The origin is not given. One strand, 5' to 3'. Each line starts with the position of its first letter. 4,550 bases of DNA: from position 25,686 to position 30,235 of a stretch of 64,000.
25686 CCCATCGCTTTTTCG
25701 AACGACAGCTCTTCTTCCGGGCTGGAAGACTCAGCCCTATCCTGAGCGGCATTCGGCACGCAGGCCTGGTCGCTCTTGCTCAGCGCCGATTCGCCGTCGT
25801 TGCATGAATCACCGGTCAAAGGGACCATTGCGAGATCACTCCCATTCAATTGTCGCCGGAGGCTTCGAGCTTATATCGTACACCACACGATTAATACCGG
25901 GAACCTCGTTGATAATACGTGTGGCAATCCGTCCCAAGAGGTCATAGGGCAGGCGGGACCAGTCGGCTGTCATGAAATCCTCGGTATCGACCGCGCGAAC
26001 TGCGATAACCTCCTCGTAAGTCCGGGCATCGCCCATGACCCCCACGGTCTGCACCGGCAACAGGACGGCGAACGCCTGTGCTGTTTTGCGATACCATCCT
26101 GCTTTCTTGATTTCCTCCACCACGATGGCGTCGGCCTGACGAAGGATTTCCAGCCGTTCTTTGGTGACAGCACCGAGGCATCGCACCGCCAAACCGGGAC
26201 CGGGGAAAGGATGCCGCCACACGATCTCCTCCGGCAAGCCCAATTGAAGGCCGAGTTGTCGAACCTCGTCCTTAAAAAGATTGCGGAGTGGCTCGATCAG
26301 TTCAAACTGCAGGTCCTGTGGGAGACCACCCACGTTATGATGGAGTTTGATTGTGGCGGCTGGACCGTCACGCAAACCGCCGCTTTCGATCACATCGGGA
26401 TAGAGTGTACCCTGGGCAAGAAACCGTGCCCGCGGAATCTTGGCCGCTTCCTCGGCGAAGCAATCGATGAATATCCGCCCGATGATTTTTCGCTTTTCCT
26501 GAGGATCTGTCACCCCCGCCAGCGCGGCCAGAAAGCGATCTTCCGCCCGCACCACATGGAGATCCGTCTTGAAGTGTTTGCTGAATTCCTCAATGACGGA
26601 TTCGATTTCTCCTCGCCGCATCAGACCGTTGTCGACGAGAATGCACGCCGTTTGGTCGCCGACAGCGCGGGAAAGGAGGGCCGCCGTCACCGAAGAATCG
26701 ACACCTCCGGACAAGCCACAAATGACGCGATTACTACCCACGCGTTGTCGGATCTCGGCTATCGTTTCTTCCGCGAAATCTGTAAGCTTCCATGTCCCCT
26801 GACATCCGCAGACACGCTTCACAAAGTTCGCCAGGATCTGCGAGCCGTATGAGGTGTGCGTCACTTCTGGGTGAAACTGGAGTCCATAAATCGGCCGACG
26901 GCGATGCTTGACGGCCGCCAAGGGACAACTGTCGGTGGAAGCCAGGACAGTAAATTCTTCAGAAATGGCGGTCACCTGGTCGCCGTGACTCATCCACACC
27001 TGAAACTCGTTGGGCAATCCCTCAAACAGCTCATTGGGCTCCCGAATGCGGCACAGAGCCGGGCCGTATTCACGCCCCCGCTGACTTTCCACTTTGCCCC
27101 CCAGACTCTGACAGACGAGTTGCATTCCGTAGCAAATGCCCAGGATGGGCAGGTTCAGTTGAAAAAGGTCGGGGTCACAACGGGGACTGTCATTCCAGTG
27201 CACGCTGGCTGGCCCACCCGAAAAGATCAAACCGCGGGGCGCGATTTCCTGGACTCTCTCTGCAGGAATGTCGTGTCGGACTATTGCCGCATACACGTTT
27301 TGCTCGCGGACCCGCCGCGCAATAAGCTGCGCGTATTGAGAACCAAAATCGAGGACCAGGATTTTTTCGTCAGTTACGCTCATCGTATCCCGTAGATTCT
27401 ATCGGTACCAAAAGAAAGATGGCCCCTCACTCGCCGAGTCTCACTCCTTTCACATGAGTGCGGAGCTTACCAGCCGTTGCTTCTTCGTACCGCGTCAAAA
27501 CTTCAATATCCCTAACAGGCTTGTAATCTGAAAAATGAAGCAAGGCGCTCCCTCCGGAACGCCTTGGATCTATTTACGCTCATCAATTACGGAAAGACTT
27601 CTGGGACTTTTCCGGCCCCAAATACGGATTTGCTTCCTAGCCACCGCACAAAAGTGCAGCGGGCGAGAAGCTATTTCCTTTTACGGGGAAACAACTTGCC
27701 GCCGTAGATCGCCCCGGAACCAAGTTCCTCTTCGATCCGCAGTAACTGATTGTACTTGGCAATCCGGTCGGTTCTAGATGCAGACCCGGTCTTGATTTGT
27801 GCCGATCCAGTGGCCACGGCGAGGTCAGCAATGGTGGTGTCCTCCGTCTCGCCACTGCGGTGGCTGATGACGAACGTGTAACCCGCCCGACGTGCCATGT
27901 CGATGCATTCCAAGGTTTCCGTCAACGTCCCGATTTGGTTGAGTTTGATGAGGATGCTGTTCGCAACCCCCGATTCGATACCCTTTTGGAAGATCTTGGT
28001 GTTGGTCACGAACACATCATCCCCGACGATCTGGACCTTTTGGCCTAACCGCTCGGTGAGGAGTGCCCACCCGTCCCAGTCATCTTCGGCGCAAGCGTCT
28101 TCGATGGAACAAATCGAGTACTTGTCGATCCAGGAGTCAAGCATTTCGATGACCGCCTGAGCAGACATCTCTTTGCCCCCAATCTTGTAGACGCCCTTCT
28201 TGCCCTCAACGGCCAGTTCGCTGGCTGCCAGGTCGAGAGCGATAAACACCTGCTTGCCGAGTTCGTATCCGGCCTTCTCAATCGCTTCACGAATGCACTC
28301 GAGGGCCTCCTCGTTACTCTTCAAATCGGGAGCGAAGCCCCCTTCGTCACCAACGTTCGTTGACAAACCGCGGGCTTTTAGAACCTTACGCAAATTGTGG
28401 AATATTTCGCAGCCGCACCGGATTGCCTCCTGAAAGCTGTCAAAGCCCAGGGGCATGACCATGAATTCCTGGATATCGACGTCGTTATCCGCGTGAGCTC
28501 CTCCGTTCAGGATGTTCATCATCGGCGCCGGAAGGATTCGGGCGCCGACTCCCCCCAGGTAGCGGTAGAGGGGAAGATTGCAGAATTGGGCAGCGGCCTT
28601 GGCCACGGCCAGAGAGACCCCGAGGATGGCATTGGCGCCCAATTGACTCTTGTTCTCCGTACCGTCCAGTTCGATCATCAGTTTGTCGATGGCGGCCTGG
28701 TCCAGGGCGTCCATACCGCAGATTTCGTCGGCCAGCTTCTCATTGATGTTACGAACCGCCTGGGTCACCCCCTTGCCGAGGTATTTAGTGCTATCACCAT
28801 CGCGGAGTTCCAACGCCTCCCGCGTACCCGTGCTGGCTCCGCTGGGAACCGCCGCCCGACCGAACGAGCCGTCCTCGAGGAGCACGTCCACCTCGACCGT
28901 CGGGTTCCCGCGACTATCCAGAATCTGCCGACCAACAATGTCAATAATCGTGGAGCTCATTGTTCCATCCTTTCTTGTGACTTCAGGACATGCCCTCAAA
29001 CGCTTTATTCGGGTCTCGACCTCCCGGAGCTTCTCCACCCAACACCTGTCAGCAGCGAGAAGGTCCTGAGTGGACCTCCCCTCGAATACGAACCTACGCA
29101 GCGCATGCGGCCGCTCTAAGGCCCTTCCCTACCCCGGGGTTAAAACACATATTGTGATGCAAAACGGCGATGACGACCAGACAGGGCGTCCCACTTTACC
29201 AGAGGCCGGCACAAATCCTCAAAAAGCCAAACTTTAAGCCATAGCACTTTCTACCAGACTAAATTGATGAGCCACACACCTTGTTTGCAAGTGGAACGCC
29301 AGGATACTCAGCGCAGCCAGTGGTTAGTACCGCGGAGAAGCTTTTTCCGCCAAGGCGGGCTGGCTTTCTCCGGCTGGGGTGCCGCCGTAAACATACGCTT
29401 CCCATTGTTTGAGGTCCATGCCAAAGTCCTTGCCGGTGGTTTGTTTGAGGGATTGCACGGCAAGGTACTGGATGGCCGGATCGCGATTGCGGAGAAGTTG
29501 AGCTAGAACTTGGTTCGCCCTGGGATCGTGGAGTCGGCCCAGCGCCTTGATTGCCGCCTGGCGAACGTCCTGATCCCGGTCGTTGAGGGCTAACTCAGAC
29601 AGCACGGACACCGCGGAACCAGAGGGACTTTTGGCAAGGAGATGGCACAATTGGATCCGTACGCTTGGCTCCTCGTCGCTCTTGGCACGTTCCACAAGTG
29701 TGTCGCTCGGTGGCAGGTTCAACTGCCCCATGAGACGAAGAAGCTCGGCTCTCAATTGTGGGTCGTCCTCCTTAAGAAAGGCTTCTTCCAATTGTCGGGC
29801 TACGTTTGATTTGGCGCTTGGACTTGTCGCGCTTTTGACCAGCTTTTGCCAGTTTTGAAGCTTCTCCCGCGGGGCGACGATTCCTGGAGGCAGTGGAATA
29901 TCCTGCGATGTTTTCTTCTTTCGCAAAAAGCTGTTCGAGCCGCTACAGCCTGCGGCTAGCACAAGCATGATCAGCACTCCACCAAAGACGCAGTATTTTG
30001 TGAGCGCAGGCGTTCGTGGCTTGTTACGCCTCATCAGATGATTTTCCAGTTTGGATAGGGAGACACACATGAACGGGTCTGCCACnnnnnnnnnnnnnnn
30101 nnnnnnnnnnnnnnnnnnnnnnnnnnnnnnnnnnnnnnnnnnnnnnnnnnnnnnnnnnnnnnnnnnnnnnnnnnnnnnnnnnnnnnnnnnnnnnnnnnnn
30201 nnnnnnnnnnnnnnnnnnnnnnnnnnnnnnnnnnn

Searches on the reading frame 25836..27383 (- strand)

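Call 19: search_protein_families(library=pfam, proteins=[window:25836-27383:-], max_evalue=0.001)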
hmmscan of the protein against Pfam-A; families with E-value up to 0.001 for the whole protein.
window:25836-27383:- (515 aa): 6 families
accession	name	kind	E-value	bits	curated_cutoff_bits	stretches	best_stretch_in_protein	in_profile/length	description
PF00117.34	GATase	-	2.8e-48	164.5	22.8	1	9-189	1-188/190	Glutamine amidotransferase class-I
PF00958.27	GMP_synt_C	-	1.9e-45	153.2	27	1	423-514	1-92/92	GMP synthase C terminal domain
PF02540.23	NAD_synthase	-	9.9e-11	41.7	21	1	207-248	8-49/242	NAD synthase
PF07722.19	Peptidase_C26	-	1.2e-08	35.4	20.5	1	75-173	103-219/219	Peptidase C26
PF03054.22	tRNA_Me_trans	-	3.4e-05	24.1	20.6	1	219-248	2-30/202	tRNA methyl transferase HUP domain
PF00733.27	Asn_synthase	-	0.00029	21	21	1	215-288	15-88/354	Asparagine synthase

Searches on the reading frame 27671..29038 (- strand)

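Call 19: search_protein_families(library=pfam, proteins=[window:27671-29038:-], max_evalue=0.001)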
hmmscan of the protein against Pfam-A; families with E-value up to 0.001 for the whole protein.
window:27671-29038:- (455 aa): 3 families
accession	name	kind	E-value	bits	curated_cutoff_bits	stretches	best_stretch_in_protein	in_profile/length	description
PF00113.28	Enolase_C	-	9.2e-123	409.7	21.5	1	168-450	3-292/296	Enolase, C-terminal TIM barrel domain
PF03952.21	Enolase_N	-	9.1e-62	207.5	35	1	31-161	1-131/131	Enolase, N-terminal domain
PF13378.12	MR_MLE_C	-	8e-09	36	29.4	1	291-416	55-177/219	Enolase C-terminal domain-like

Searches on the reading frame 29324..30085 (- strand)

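Call 19: search_protein_families(library=pfam, proteins=[window:29324-30085:-], max_evalue=0.001)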
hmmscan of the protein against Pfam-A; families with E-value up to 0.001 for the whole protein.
window:29324-30085:- (253 aa): 3 families
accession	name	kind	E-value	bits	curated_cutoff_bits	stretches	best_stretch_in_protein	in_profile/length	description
PF13646.12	HEAT_2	-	7.6e-22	77.9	27.7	2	128-214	2-88/88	HEAT repeats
PF02985.28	HEAT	-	2.6e-08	33.8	23.5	1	162-185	5-27/31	HEAT repeat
PF13513.12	HEAT_EZ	-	7.4e-05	23.6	27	0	166-185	36-55/55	HEAT-like repeat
